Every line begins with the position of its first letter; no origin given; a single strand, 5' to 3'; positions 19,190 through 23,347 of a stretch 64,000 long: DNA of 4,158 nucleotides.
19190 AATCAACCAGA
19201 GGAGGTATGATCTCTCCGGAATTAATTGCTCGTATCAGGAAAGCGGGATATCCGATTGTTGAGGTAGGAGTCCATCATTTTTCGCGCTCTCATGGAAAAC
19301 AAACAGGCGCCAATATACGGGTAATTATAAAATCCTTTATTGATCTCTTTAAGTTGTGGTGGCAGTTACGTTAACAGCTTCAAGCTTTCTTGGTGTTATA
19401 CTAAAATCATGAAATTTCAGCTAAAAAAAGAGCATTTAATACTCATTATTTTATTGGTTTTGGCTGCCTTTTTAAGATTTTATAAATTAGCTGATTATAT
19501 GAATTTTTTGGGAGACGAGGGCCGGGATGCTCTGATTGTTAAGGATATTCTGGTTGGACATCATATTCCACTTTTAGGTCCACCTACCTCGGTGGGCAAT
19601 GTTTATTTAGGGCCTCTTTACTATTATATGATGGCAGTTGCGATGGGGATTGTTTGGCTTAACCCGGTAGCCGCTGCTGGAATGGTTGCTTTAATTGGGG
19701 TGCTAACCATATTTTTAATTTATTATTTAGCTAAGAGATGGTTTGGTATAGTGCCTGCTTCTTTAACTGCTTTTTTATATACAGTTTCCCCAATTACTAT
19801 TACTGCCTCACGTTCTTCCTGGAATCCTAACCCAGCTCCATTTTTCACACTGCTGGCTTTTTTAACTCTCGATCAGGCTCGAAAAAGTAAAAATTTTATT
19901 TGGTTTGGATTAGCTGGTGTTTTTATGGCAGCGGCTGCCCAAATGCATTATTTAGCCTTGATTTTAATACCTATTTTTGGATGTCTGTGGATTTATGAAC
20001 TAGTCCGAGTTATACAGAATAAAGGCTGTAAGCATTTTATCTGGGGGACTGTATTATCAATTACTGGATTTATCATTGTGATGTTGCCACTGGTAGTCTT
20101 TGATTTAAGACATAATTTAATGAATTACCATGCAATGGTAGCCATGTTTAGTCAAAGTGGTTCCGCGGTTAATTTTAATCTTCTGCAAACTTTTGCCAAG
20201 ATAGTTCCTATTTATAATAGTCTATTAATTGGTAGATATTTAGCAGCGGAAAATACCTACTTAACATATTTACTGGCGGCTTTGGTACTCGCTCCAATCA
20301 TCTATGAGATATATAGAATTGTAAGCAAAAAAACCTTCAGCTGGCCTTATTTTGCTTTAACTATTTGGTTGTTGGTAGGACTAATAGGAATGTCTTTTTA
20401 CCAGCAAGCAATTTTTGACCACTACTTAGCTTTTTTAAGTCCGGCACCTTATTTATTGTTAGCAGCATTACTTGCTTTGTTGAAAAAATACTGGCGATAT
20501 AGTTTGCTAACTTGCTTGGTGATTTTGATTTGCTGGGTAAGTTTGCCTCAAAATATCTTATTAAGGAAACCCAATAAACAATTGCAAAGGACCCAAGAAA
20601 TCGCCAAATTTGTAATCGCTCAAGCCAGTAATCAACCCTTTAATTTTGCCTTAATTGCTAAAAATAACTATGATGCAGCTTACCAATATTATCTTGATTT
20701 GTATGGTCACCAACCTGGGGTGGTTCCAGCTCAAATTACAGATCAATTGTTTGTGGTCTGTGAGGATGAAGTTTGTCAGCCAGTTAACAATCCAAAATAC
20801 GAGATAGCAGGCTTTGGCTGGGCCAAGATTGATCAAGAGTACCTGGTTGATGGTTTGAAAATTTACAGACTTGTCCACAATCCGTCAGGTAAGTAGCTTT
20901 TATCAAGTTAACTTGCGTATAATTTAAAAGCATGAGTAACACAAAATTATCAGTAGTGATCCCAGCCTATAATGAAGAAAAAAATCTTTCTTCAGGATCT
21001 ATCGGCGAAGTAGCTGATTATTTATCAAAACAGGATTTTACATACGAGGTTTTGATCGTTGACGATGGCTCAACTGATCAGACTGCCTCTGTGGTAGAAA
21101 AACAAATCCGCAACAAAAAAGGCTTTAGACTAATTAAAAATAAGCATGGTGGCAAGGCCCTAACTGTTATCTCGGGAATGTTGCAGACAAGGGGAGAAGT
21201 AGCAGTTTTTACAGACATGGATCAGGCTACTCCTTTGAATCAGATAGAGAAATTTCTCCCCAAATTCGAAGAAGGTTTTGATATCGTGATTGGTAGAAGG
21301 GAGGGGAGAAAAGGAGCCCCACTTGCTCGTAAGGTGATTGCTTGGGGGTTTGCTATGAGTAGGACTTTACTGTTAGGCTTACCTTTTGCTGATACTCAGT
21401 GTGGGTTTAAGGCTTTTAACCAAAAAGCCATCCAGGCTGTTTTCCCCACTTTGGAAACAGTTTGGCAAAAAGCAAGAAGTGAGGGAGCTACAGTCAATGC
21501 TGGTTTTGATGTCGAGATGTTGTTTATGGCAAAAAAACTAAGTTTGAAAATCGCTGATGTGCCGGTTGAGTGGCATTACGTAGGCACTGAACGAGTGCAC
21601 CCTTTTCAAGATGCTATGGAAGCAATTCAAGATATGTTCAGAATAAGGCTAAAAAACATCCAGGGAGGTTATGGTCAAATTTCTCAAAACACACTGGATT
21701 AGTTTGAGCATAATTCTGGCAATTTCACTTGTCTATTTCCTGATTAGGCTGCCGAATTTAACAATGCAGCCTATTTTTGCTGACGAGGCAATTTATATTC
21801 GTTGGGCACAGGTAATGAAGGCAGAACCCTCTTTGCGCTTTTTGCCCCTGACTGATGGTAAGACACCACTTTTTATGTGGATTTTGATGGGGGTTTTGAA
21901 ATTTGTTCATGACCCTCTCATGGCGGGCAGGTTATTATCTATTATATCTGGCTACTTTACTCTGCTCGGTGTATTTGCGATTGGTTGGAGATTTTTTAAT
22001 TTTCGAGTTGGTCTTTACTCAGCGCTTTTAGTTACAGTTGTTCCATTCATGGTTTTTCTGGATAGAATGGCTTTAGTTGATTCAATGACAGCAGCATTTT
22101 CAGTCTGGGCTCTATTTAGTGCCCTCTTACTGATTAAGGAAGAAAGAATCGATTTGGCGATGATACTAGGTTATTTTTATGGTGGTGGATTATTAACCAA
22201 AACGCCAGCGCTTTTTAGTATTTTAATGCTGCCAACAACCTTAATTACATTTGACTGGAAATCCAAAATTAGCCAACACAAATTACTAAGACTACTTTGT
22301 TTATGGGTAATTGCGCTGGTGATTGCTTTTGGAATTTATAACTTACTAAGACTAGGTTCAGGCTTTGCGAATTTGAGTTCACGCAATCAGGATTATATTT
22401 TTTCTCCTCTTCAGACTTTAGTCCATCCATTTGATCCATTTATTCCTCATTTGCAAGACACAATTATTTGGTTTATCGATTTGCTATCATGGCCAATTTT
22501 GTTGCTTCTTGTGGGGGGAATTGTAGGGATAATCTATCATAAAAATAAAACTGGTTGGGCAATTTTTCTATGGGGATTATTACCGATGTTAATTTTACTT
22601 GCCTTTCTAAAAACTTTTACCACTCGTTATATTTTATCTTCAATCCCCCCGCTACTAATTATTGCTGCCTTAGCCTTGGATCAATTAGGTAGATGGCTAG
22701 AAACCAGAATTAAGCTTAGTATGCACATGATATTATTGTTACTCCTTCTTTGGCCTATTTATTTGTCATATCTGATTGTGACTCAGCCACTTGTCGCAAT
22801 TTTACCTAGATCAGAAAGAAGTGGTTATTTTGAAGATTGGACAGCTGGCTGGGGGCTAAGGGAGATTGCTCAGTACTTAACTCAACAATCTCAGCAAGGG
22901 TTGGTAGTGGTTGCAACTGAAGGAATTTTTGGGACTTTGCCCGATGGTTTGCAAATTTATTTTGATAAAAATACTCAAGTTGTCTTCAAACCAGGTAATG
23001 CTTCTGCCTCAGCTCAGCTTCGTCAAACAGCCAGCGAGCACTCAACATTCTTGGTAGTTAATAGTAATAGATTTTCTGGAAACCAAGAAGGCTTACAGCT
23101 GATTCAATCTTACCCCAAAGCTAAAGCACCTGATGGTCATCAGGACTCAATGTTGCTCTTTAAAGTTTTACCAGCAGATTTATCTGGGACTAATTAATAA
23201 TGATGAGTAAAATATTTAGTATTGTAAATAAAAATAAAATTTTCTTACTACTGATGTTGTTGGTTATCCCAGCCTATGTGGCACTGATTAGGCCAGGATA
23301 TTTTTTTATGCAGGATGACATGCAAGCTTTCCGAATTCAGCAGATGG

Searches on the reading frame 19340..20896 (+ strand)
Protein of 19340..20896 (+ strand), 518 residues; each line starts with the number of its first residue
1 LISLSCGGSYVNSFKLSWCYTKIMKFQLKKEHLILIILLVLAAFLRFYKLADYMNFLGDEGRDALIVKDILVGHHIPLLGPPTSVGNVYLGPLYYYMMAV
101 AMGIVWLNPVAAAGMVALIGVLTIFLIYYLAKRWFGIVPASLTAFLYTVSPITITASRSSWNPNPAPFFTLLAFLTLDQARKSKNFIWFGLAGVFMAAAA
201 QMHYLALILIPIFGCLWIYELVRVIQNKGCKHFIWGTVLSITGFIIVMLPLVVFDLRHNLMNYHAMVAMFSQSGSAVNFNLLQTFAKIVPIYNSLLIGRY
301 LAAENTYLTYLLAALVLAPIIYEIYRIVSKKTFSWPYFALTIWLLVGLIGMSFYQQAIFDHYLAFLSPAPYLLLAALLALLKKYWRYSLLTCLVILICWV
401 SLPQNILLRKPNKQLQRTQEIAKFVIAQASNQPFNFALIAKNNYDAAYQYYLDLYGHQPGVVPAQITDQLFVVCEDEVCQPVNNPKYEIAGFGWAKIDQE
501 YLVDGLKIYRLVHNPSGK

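Call 3: search_protein_families(library=pfam, proteins=[window:19340-20896:+], max_evalue=1)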
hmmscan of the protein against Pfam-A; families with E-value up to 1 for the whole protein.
window:19340-20896:+ (518 aa): 2 families
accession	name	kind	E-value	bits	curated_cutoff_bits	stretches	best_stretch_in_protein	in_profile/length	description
PF13231.12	PMT_2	-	3.1e-08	34.4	26.1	1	92-229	4-141/160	Dolichyl-phosphate-mannose-protein mannosyltransferase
PF02366.24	PMT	-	4.5e-06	26.9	22.7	1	77-254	46-233/245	Dolichyl-phosphate-mannose-protein mannosyltransferase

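Call 4: search_protein_families(library=ncbifam, proteins=[window:19340-20896:+], max_evalue=1)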
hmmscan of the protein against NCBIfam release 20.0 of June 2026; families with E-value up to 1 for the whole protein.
window:19340-20896:+ (518 aa): 2 families
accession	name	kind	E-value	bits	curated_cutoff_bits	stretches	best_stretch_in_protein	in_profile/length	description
TIGR04154.1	archaeo_STT3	subfamily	0.0088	14.4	450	1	88-155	67-141/831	oligosaccharyl transferase, archaeosortase A system-associated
TIGR03141.1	cytochro_ccmD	equivalog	0.16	12.1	25.95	0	392-418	20-46/47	heme exporter protein CcmD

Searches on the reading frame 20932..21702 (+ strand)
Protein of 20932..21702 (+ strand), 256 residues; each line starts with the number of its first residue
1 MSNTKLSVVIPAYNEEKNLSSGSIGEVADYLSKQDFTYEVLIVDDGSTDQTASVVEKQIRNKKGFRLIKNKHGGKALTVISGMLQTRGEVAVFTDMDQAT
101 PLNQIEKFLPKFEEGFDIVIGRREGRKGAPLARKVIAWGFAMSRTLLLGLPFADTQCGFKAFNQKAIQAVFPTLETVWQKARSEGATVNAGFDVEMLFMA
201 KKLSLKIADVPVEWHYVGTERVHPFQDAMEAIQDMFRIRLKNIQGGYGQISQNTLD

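Call 3: search_protein_families(library=pfam, proteins=[window:20932-21702:+], max_evalue=1)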
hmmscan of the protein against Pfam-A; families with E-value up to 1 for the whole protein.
window:20932-21702:+ (256 aa): 4 families
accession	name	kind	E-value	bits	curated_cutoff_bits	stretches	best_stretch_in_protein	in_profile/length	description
PF00535.33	Glycos_transf_2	-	7.1e-23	81.8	23.3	1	7-170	1-167/168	Glycosyl transferase family 2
PF10111.15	Glyco_tranf_2_2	-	1.1e-06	28.8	27.3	1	7-109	1-103/276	Glycosyltransferase like family 2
PF13641.12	Glyco_tranf_2_3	-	6.8e-05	23.4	27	1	6-234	3-223/230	Glycosyltransferase like family 2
PF13704.12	Glyco_tranf_2_4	-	0.07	14.1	27.5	1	24-71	7-49/98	Glycosyl transferase family 2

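Call 60: search_protein_families(library=ncbifam, proteins=[window:20932-21702:+], max_evalue=0.00001)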
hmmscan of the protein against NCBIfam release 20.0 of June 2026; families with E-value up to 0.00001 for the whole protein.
window:20932-21702:+ (256 aa): 14 families
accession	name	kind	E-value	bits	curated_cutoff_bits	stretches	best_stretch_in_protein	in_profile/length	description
NF047588.1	GlcsyltransPgfSStrep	equivalog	2.3e-22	79.6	500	1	5-171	2-168/308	glycosyltransferase PgfS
NF007986.1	PRK10714.1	equivalog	3.7e-17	62.3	529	1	4-171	6-173/316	undecaprenyl-phosphate 4-deoxy-4-formamido-L-arabinose transferase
NF041391.1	DPhHxTase_Halo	equivalog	7.7e-17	61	375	1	12-238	3-208/213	dolichyl-phosphate hexose transferase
NF041875.1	EPS_EpsD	equivalog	4.2e-15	56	370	1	6-122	1-115/325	exopolysaccharide biosynthesis glycosyltransferase EpsD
TIGR03937.1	PgaC_IcaA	equivalog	1.6e-12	47.1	422.3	1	4-99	45-137/407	poly-beta-1,6-N-acetyl-D-glucosamine synthase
NF007482.0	PRK10073.1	equivalog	4e-12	45.8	423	1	2-99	4-97/334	glycosyltransferase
TIGR04182.1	glyco_TIGR04182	equivalog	7.1e-12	45.3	325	1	6-238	2-217/293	S-layer glycoprotein N-glycosyltransferase AglJ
TIGR04283.1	glyco_like_mftF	equivalog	4.7e-10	39.4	182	1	6-107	1-92/221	TIGR04283 family arsenosugar biosynthesis glycosyltransferase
NF038302.1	EPS_HpsE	equivalog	6.7e-10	38.4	300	1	5-103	2-102/307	hormogonium polysaccharide biosynthesis glycosyltransferase HpsE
NF010496.0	PRK13915.1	equivalog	9.3e-10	38.1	262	1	3-101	30-130/307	glucosyl-3-phosphoglycerate synthase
NF050050.1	ProtGlycPglI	equivalog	3.6e-09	36.4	500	1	4-122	2-118/306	GalNAc(5)-diNAcBac-PP-undecaprenol beta-1,3-glucosyltransferase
NF047683.1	TeichurnBiosyTuaG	equivalog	1e-07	31.9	400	1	4-109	6-108/252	teichuronic acid biosynthesis protein TuaG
TIGR03965.1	mycofact_glyco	equivalog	3.6e-07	29.4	280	1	4-113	74-180/467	mycofactocin biosynthesis glycosyltransferase MftF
NF058614.1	PPMAGASynPpgS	equivalog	7e-07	28.9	370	1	8-168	4-163/226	polyprenyl-phospho-N-acetylgalactosaminyl synthase PpgS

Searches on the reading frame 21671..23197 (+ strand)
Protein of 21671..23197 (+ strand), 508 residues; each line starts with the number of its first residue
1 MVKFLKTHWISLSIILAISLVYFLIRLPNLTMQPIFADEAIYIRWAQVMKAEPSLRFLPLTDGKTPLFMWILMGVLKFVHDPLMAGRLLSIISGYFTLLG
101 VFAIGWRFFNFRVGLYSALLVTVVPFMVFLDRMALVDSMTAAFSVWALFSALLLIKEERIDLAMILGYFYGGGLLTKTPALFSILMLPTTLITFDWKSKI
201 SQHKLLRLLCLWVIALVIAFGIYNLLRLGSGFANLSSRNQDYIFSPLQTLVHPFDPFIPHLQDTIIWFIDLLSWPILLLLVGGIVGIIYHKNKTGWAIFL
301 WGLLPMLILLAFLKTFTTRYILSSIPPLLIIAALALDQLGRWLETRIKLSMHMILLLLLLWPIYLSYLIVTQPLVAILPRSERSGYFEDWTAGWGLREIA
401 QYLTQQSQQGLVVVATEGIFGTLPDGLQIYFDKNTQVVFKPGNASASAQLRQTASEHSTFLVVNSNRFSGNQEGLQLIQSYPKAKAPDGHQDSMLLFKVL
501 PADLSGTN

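Call 3: search_protein_families(library=pfam, proteins=[window:21671-23197:+], max_evalue=1)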
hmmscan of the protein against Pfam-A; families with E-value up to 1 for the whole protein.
window:21671-23197:+ (508 aa): 1 family
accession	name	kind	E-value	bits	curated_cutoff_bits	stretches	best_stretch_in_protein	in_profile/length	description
PF13231.12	PMT_2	-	2.6e-13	50.9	26.1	1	64-218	2-155/160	Dolichyl-phosphate-mannose-protein mannosyltransferase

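Call 4: search_protein_families(library=ncbifam, proteins=[window:21671-23197:+], max_evalue=1)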
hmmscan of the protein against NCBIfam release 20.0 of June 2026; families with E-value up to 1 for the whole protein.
window:21671-23197:+ (508 aa): 1 family
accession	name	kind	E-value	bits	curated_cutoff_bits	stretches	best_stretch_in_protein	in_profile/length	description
TIGR03663.1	TIGR03663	subfamily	8.7e-08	31.6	126.25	1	14-358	3-360/435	flippase activity-associated protein Agl23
